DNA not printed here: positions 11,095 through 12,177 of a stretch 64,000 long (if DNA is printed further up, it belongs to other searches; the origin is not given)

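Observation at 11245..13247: A heliorhodopsin gene translationally coupled to an APC-family permease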

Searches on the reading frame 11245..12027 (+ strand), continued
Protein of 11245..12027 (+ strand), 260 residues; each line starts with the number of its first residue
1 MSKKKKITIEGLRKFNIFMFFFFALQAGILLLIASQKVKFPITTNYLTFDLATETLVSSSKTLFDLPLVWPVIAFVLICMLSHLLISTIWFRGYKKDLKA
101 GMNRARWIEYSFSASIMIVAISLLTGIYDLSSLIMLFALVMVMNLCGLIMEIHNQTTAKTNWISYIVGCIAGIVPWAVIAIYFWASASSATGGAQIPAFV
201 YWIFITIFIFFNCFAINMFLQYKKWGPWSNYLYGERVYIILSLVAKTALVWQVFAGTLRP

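Call 59: list_cluster_members(proteins=[window:11245-12027:+, window:12030-13247:+, P0001])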
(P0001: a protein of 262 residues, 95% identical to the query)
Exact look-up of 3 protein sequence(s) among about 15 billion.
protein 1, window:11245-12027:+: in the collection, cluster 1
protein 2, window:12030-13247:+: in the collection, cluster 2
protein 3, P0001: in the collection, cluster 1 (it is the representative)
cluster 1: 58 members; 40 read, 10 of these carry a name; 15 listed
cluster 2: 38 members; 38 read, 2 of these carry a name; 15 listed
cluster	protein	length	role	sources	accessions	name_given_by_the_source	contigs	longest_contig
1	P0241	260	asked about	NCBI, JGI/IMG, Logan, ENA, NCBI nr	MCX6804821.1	MAG: heliorhodopsin HeR [Patescibacteria group bacterium] | hypothetical protein | heliorhodopsin HeR [Patescibacteria group bacterium]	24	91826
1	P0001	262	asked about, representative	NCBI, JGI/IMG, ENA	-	hypothetical protein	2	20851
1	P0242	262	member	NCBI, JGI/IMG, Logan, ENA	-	hypothetical protein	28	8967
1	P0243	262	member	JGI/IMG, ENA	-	hypothetical protein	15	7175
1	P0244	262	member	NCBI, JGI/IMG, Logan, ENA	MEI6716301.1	MAG: heliorhodopsin HeR [Candidatus Saccharibacteria bacterium]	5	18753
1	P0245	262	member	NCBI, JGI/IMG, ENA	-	hypothetical protein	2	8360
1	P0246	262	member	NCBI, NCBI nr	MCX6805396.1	MAG: heliorhodopsin HeR [Patescibacteria group bacterium] | heliorhodopsin HeR [Patescibacteria group bacterium]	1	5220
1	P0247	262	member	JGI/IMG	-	Heliorhodopsin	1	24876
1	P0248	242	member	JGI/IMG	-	hypothetical protein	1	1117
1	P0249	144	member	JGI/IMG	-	hypothetical protein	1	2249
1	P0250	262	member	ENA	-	-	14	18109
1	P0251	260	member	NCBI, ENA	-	-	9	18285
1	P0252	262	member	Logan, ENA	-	-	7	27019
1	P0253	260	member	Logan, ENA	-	-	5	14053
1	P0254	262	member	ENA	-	-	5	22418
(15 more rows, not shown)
